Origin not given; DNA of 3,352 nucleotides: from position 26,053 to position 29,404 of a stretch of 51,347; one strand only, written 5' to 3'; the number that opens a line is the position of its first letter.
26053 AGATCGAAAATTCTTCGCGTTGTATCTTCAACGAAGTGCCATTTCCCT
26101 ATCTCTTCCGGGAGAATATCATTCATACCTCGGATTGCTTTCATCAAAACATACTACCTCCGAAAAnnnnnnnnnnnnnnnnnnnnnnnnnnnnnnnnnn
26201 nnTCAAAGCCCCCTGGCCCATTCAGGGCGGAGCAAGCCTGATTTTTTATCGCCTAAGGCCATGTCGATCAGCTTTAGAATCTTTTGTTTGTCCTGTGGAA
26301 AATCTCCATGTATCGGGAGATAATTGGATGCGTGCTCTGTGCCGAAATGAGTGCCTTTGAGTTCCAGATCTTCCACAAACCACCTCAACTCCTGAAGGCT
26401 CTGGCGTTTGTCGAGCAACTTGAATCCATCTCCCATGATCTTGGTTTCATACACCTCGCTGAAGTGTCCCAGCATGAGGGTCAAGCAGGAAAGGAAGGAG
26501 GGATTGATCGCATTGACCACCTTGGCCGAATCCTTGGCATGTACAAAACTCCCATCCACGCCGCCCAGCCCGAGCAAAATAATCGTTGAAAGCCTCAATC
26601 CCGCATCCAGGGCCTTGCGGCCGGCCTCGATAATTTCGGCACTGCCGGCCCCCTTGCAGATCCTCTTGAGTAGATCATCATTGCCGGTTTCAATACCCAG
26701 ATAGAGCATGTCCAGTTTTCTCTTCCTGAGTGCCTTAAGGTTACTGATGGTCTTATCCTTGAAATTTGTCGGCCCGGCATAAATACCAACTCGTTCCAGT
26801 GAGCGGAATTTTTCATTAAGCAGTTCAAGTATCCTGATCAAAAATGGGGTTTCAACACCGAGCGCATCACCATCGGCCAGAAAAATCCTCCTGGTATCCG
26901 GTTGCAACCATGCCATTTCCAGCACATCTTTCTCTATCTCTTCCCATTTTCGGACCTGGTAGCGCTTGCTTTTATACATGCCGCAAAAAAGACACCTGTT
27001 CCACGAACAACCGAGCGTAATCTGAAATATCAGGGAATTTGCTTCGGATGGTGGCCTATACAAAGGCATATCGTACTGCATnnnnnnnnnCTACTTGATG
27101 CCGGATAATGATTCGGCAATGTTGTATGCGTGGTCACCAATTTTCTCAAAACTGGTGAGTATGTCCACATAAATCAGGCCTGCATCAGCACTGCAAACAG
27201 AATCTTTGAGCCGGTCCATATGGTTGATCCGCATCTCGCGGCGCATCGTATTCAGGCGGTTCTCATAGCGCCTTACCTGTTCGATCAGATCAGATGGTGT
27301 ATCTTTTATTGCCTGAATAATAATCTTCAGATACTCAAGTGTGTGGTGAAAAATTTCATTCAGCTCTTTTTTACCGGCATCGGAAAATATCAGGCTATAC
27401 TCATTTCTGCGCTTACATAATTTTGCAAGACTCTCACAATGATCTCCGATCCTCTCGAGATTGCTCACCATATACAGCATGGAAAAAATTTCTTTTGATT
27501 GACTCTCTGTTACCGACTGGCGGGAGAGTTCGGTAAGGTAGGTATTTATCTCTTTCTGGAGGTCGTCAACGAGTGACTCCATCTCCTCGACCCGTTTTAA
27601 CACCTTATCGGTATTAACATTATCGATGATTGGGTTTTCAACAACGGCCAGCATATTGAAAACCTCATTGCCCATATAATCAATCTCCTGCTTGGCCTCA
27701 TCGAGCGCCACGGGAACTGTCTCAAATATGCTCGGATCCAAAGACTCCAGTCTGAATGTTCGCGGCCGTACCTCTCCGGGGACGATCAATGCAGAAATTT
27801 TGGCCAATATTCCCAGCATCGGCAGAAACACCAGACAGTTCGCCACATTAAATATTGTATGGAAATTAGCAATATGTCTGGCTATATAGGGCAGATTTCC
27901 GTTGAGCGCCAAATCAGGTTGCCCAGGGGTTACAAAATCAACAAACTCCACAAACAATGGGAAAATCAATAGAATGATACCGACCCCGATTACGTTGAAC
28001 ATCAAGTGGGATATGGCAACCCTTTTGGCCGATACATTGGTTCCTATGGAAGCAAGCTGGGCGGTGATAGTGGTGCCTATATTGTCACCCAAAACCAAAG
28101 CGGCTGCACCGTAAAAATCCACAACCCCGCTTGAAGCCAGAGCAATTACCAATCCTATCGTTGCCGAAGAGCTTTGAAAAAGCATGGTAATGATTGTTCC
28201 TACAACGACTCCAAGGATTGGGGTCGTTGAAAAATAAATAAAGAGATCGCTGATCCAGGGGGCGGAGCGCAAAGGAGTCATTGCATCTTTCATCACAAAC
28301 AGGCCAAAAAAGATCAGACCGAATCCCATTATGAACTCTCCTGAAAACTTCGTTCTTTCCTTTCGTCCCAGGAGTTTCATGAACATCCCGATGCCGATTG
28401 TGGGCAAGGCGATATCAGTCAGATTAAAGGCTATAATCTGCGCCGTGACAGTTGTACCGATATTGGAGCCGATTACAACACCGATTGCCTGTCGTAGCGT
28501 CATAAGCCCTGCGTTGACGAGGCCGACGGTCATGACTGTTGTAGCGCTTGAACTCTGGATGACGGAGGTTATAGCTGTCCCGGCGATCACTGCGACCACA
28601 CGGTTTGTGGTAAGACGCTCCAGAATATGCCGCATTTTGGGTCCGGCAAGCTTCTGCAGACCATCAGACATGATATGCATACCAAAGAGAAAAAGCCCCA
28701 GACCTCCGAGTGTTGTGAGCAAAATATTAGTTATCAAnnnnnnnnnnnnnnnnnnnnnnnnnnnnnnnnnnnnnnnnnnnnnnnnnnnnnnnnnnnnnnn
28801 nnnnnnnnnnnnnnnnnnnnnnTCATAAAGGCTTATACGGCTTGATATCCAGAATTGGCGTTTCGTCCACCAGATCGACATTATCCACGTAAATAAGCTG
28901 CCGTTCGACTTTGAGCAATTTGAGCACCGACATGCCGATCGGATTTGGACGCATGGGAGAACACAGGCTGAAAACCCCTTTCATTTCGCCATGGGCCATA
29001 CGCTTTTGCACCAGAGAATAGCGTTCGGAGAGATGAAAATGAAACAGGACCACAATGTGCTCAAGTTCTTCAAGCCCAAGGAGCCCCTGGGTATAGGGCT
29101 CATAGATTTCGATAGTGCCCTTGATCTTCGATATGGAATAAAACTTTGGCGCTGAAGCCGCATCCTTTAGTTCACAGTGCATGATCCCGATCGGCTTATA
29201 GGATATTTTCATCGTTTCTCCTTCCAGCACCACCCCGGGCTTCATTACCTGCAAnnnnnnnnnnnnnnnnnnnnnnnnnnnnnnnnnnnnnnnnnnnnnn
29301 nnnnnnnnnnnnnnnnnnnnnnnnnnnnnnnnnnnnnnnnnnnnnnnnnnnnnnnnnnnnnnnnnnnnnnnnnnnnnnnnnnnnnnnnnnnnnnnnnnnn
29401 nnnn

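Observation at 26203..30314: Pair of paralogous radical SAM proteins with non-canonical CX4CX2C motif bracketing a Na/Pi-PhoU transporter and a TsaA-domain protein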

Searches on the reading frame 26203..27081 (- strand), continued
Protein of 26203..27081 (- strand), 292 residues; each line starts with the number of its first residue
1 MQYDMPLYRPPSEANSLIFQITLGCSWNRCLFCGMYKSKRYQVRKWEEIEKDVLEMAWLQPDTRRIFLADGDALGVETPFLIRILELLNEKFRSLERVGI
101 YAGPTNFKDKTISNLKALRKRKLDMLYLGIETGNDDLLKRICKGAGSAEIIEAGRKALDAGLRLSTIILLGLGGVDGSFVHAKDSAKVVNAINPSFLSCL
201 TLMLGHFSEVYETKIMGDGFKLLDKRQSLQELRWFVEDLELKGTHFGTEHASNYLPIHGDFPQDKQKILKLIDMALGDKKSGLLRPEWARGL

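Call 76: get_annotated_region(hit=H2, flank=7000)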
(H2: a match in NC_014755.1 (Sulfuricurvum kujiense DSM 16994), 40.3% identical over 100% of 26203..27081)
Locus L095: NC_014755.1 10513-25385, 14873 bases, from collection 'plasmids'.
description: Sulfuricurvum kujiense DSM 16994 plasmid pSULKU02, complete sequence
organism: Sulfuricurvum kujiense DSM 16994 (NCBI taxid 709032)
taxonomy: Bacteria; Campylobacterota; Epsilonproteobacteria; Campylobacterales; Sulfurimonadaceae; Sulfuricurvum; Sulfuricurvum kujiense; Sulfuricurvum kujiense DSM 16994
host: -; source: drain water from underground crude oil storage cavity; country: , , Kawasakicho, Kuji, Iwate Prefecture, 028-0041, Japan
typing (MOB-suite, as given by PLSDB): non-mobilizable
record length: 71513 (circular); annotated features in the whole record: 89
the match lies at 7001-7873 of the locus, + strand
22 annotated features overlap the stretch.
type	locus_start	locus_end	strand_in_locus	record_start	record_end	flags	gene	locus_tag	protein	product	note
CDS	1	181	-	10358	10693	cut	-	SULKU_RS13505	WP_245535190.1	hypothetical protein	-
CDS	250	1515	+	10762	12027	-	-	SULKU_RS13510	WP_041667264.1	DNA polymerase IV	GO:0006281 - DNA repair [Evidence IEA]; GO:0006261 - DNA-templated DNA replication [Evidence IEA]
CDS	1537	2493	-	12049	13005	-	-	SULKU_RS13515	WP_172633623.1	ParB/RepB/Spo0J family partition protein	GO:0007059 - chromosome segregation [Evidence IEA]; GO:0000910 - cytokinesis [Evidence IEA]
CDS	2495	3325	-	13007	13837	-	-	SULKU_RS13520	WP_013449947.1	ParA family protein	-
CDS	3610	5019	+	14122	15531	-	-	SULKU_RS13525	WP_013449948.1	AAA family ATPase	-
CDS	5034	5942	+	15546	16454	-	-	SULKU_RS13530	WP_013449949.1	hypothetical protein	-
CDS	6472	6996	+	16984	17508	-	-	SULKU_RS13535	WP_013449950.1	3'-5' exonuclease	-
CDS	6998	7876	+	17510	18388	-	-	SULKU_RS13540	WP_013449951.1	radical SAM protein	-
CDS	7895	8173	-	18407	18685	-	-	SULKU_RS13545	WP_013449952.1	DUF4282 domain-containing protein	-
CDS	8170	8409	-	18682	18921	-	-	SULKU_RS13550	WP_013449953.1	transcriptional regulator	-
CDS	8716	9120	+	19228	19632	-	-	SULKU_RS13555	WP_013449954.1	hypothetical protein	-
CDS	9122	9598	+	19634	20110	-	-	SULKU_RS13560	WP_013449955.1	hypothetical protein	-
CDS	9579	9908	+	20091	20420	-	-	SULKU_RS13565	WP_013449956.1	hypothetical protein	-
CDS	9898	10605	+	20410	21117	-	-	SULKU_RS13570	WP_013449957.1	hypothetical protein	-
CDS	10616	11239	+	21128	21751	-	-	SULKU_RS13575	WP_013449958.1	hypothetical protein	-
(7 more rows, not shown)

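Call 77: get_annotated_region(hit=H14, flank=8000)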
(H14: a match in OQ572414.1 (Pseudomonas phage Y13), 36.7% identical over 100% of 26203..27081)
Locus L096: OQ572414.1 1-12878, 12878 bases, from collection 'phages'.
description: UNVERIFIED: Pseudomonas phage Y13, complete genome.
organism: Pseudomonas phage Y13 (NCBI taxid 3038350)
taxonomy: Viruses
host: Pseudomonas aeruginosa; source: -; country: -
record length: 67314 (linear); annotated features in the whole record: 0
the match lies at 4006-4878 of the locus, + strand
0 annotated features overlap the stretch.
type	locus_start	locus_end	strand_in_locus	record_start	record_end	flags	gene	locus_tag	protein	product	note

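Call 79: search_protein_families(library=padloc, proteins=[window:26203-27081:-, L095:6998-7876:+, L096:4006-4878:+, L095:6472-6996:+], max_evalue=0.01)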
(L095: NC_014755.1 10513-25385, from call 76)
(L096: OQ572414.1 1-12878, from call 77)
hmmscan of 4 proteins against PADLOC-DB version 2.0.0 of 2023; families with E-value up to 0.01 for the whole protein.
window:26203-27081:- (292 aa): 0 families

L095:6998-7876:+ (292 aa): 0 families

L096:4006-4878:+ (291 aa): 0 families

L095:6472-6996:+ (174 aa): 2 families
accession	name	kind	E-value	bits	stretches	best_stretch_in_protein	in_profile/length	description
PDLC01247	DEDDh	-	3.9e-22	77.4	1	2-167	1-138/139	"CAS-I,CAS-II,CAS-III,CAS-IV,CAS-V,CAS-VI; associated"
PDLC05027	PDC-S48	-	1.4e-05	22.4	1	55-169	50-165/411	-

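Call 82: search_protein_families(library=pfam, proteins=[L096:605-961:+, L096:976-1752:+, L096:1978-3342:-, L096:3197-3835:+, L096:4006-4881:+, L096:4946-5578:+, L096:5571-6140:+, L096:6189-7862:-, L096:8914-9843:+, L096:9995-11224:+], max_evalue=0.0001)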
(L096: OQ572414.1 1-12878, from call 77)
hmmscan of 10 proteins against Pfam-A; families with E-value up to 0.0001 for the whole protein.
L096:605-961:+ (118 aa): 1 family
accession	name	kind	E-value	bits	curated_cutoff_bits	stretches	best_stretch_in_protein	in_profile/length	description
PF07238.19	PilZ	-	1.3e-15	58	22.5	1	15-106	13-101/102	PilZ domain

L096:976-1752:+ (258 aa): 1 family
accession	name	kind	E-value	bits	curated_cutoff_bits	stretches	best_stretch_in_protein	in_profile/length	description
PF01026.27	TatD_DNase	-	1.9e-83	280.2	27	1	3-254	1-252/253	TatD related DNase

L096:1978-3342:- (454 aa): 1 family
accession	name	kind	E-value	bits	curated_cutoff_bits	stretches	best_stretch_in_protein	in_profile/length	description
PF00266.25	Aminotran_5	-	4.9e-50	171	21.5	1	93-425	2-338/371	Aminotransferase class-V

L096:3197-3835:+ (212 aa): 2 families
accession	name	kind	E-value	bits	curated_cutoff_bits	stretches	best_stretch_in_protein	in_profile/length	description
PF00440.29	TetR_N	-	3.6e-16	59.1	24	1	18-63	1-46/47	Bacterial regulatory proteins, tetR family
PF13305.11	TetR_C_33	-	1.5e-07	32.4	26.8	1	87-194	3-101/103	Tetracyclin repressor-like, C-terminal domain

L096:4006-4881:+ (291 aa): 1 family
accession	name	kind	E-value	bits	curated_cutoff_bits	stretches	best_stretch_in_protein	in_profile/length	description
PF04055.27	Radical_SAM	-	2.6e-23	83.5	29.5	1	20-178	2-156/166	Radical SAM superfamily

L096:4946-5578:+ (210 aa): 1 family
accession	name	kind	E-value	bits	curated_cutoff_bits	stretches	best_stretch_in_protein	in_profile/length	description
PF16105.10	DUF4823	-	1.1e-60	204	25.9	1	52-199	2-141/141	Domain of unknown function (DUF4823)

L096:5571-6140:+ (189 aa): 2 families
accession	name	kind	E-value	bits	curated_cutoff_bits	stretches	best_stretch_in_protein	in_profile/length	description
PF21028.2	DUF1285_C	-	1.1e-38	131.8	29.3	1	90-184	1-95/95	Protein of unknown function (DUF1285), C-terminal domain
PF06938.16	DUF1285_N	-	9.3e-36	121.9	29.3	1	23-89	1-67/67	Domain of unknown function (DUF1285), N-terminal domain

L096:6189-7862:- (557 aa): 9 families
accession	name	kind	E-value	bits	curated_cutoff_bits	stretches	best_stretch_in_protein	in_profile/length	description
PF05187.19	Fer4_ETF_QO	-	6.9e-51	171.2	24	1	453-554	1-103/104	Electron transfer flavoprotein-ubiquinone oxidoreductase, 4Fe-4S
PF21162.3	ETFQO_UQ-bd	-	6.6e-43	145.6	27.7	1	219-312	1-96/96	ETF-QO, ubiquinone-binding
PF01266.30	DAO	-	5.6e-11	43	27.9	1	15-56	1-36/353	FAD dependent oxidoreductase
PF00890.30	FAD_binding_2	-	9.4e-09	35.4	20.4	0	15-58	1-38/414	FAD binding domain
PF01946.23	Thi4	-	9.5e-08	32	26.2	1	9-65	13-65/235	Thi4 family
PF13450.12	NAD_binding_8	-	1.9e-07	31.7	21.9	1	18-63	1-40/68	NAD(P)-binding Rossmann-like domain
PF07992.20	Pyr_redox_2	-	4.2e-05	23.5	26.1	1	14-51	1-32/291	Pyridine nucleotide-disulphide oxidoreductase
PF01494.25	FAD_binding_3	-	4.9e-05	23.2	22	0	14-204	2-167/349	FAD binding domain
PF05834.18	Lycopene_cycl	-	8.3e-05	22.3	23.4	0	15-54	1-36/380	Lycopene cyclase protein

L096:8914-9843:+ (309 aa): 2 families
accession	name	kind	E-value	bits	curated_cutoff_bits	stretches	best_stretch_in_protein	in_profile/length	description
PF01012.27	ETF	-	8.8e-42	143.4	26.7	1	3-169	1-178/181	Electron transfer flavoprotein domain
PF00766.25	ETF_alpha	-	9.9e-37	125.2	27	1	190-270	1-81/81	Electron transfer flavoprotein FAD-binding domain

L096:9995-11224:+ (409 aa): 3 families
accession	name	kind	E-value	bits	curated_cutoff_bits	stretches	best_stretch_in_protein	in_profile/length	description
PF12241.14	Enoyl_reductase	-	1.2e-107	359.1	22.1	1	93-328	1-236/236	Trans-2-enoyl-CoA reductase catalytic region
PF12242.14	Eno-Rase_NADH_b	-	4.5e-38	129.3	23.4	1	13-91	1-79/79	NAD(P)H binding domain of trans-2-enoyl-CoA reductase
PF07055.18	Eno-Rase_FAD_bd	-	1.3e-29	102.8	25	1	334-397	1-64/64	Enoyl reductase FAD binding domain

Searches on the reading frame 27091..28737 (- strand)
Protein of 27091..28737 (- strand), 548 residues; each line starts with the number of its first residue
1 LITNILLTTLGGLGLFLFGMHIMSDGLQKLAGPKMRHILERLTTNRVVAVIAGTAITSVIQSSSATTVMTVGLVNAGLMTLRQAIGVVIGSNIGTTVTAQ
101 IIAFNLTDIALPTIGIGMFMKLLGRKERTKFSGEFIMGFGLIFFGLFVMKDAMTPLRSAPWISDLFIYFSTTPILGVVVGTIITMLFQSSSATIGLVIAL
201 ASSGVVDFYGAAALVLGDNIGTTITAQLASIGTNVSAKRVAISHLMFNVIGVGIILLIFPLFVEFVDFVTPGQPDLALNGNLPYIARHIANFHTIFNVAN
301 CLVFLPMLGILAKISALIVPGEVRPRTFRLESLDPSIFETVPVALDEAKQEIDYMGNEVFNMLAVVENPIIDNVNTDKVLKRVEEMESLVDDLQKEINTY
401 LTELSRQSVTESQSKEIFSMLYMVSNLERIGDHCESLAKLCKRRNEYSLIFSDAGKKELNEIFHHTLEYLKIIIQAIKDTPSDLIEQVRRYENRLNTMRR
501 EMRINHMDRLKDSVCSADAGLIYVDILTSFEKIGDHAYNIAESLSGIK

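Call 3: search_protein_families(library=pfam, proteins=[window:27091-28737:-], max_evalue=0.01)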
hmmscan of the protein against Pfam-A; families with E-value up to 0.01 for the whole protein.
window:27091-28737:- (548 aa): 3 families
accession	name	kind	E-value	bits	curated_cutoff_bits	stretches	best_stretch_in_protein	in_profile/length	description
PF02690.20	Na_Pi_cotrans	-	6.3e-69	230.7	29.1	2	15-150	1-136/137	Na+/Pi-cotransporter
PF01895.24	PhoU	-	6e-23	81.5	23.5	2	355-439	4-87/89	PhoU domain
PF06825.17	HSBP1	-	0.0008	19.6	28.6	1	376-402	22-48/51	Heat shock factor binding protein 1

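Call 4: search_protein_families(library=ncbifam, proteins=[window:27091-28737:-], max_evalue=0.01)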
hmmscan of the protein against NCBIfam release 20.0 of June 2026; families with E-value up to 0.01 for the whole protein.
window:27091-28737:- (548 aa): 6 families
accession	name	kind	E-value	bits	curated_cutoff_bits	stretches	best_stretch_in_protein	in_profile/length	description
TIGR00704.1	NaPi_cotrn_rel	hypoth_equivalog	1.6e-79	267.7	210.1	1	5-320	3-306/308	Na/Pi-cotransporter II-related protein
NF037997.1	Na_Pi_symport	subfamily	9.8e-67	225.5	50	1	14-313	6-292/294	Na/Pi symporter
TIGR01013.1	2a58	subfamily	1.8e-30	106.3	306.15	3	228-512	160-433/456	sodium-dependent inorganic phosphate transporter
TIGR02135.1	phoU_full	equivalog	1.2e-21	77.3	130.25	1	350-543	5-202/212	phosphate signaling complex protein PhoU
NF008332.0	PRK11115.1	equivalog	0.0003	20.4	342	1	350-542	16-211/239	phosphate signaling complex protein PhoU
NF047362.1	CT392_fam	equivalog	0.0072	15.3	160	0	347-440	79-178/383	CT392 family protein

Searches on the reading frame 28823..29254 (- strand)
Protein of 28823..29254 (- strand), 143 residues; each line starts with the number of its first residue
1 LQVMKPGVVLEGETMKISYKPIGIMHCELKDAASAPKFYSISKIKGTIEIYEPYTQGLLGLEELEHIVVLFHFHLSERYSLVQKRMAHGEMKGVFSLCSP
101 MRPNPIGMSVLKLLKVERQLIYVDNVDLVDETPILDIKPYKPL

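Call 3: search_protein_families(library=pfam, proteins=[window:28823-29254:-], max_evalue=0.01)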
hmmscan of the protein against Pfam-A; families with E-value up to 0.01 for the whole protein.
window:28823-29254:- (143 aa): 1 family
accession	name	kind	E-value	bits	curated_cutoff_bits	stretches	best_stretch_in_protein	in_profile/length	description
PF01980.22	TrmO_N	-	1e-31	110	26.8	1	42-142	10-113/116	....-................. O N-terminal domain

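Call 4: search_protein_families(library=ncbifam, proteins=[window:28823-29254:-], max_evalue=0.01)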
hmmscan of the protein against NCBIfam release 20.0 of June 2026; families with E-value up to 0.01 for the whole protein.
window:28823-29254:- (143 aa): 1 family
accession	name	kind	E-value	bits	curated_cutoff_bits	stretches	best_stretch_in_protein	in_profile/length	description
TIGR00104.1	tRNA_TsaA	equivalog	2.4e-34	118.6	93.25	1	15-141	2-132/143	tRNA (N6-threonylcarbamoyladenosine(37)-N6)-methyltransferase TrmO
